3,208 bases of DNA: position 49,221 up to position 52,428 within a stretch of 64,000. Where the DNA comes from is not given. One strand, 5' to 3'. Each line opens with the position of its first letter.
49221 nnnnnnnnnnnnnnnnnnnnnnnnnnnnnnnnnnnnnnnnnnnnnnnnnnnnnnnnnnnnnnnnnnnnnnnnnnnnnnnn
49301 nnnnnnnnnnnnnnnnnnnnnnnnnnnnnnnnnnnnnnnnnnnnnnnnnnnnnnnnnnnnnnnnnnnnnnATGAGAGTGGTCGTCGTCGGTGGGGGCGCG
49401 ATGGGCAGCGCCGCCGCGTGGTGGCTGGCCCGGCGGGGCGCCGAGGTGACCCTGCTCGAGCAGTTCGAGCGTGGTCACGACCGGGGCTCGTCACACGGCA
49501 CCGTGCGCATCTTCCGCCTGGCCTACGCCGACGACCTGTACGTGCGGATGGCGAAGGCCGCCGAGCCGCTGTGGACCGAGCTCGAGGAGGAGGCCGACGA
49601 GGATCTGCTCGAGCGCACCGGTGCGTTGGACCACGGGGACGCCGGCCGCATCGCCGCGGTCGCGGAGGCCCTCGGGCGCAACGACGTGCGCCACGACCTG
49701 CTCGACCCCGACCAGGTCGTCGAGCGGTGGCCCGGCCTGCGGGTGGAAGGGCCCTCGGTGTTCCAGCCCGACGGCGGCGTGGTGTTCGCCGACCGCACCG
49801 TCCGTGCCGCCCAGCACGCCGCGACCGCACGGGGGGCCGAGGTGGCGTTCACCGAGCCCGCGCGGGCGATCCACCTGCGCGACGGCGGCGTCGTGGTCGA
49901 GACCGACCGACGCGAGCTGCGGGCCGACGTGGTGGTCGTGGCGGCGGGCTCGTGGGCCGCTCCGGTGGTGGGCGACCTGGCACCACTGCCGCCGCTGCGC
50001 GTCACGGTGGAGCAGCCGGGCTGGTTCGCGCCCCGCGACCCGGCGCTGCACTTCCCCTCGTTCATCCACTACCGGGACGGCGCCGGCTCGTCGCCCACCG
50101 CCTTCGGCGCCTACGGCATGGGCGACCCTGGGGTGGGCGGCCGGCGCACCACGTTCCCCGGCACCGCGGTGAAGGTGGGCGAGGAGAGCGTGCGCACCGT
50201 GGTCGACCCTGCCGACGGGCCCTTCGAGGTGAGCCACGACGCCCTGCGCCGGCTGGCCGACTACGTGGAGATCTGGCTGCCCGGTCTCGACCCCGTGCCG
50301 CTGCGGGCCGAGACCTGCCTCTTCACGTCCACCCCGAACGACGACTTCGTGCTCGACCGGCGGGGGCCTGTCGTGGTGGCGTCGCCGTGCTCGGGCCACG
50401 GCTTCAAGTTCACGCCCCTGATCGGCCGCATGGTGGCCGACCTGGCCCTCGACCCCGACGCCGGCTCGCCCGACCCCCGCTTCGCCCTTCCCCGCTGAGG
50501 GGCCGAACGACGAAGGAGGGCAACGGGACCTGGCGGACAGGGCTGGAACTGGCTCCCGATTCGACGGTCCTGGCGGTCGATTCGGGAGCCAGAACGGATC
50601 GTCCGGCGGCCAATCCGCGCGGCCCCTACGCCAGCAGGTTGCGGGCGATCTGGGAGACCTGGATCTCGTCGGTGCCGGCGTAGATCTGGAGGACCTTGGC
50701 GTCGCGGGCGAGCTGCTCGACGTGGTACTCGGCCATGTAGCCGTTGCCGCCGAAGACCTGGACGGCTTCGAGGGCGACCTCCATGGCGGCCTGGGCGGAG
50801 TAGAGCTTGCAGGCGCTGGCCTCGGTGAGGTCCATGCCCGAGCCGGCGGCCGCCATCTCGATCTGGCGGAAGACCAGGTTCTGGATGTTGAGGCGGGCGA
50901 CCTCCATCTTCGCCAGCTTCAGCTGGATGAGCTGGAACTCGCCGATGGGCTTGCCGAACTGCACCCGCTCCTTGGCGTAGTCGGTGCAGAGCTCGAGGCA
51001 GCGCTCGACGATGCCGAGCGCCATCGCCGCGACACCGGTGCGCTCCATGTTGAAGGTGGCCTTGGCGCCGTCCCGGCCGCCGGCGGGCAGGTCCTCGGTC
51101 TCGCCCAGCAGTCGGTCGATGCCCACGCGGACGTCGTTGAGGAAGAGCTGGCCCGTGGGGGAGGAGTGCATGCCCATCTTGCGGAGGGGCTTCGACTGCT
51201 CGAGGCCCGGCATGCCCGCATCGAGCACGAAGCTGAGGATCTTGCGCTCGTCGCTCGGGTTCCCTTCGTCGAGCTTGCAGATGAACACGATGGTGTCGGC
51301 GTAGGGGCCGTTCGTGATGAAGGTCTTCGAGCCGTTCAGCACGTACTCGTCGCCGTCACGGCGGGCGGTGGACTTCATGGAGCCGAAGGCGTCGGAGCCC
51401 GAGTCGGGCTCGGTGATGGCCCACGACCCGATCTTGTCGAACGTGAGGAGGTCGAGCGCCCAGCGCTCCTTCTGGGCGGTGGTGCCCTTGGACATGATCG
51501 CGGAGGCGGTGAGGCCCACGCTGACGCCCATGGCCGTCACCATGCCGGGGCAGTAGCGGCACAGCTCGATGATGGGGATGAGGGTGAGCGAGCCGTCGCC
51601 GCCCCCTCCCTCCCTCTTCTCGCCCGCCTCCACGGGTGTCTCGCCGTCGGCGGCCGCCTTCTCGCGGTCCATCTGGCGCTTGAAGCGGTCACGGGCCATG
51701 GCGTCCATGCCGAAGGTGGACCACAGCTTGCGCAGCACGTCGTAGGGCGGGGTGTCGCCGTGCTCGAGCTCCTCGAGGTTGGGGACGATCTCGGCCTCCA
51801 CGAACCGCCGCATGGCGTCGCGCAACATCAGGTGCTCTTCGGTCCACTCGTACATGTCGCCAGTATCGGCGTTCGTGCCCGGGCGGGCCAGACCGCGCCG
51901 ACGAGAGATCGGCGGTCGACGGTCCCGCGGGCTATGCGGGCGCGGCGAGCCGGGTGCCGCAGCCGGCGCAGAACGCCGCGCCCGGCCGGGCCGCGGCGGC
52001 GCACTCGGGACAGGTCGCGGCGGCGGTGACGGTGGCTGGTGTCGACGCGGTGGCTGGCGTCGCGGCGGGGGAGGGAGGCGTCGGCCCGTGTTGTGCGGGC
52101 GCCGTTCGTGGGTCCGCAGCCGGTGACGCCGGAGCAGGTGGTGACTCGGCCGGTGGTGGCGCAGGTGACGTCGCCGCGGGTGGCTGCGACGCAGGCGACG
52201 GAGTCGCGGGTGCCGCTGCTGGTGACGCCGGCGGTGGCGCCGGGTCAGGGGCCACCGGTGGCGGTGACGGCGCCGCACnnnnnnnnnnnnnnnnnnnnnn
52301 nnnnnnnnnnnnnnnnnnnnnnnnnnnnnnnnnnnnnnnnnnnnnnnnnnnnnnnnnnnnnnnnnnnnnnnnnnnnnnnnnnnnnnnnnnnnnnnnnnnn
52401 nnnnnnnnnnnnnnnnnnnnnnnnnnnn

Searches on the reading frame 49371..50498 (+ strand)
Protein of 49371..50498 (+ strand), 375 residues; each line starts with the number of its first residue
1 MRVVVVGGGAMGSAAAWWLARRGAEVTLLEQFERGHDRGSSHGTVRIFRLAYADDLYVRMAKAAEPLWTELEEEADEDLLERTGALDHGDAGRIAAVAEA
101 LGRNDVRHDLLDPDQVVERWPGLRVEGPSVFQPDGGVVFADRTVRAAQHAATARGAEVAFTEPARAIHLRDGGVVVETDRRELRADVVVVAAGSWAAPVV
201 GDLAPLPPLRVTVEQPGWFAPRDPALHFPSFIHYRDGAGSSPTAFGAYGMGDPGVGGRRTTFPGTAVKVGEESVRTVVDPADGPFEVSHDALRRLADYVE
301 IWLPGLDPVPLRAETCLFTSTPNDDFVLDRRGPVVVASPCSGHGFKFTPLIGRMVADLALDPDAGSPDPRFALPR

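Call 47: search_protein_families(library=pfam, proteins=[window:49371-50498:+], max_evalue=0.00001)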
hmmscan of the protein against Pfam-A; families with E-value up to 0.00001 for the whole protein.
window:49371-50498:+ (375 aa): 6 families
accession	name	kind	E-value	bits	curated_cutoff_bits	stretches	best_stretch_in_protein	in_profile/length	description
PF01266.30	DAO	-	1.3e-46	160.2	27.9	1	2-358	1-353/353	FAD dependent oxidoreductase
PF07992.20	Pyr_redox_2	-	4.3e-07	30.1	26.1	0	2-34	144-176/291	Pyridine nucleotide-disulphide oxidoreductase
PF03486.20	HI0933_like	-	1.3e-06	28.5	50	0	2-33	2-33/244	HI0933-like protein Rossmann domain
PF13738.12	Pyr_redox_3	-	2.6e-06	27.3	30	0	150-199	90-139/305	Pyridine nucleotide-disulphide oxidoreductase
PF13450.12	NAD_binding_8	-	5.8e-06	26.9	21.9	0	5-31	1-27/68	NAD(P)-binding Rossmann-like domain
PF01134.28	GIDA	-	8.3e-06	25.5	22.1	0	3-30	2-29/391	Glucose inhibited division protein A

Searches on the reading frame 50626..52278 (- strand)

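Call 47: search_protein_families(library=pfam, proteins=[window:50626-52278:-], max_evalue=0.00001)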
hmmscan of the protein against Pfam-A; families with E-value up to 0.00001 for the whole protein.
window:50626-52278:- (550 aa): 4 families
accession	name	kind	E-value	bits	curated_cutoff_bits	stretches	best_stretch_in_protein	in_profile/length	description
PF00441.29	Acyl-CoA_dh_1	-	4.1e-46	157.3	22.4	1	401-549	3-150/150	Acyl-CoA dehydrogenase, C-terminal domain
PF02770.24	Acyl-CoA_dh_M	-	1.2e-22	80.3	33.3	1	286-383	2-97/97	Acyl-CoA dehydrogenase, middle domain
PF08028.16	Acyl-CoA_dh_2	-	5.9e-18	65.9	22.7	1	415-537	2-133/134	Acyl-CoA dehydrogenase, C-terminal domain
PF02771.21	Acyl-CoA_dh_N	-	8.8e-15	55.5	22.9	1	195-278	28-110/113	Acyl-CoA dehydrogenase, N-terminal domain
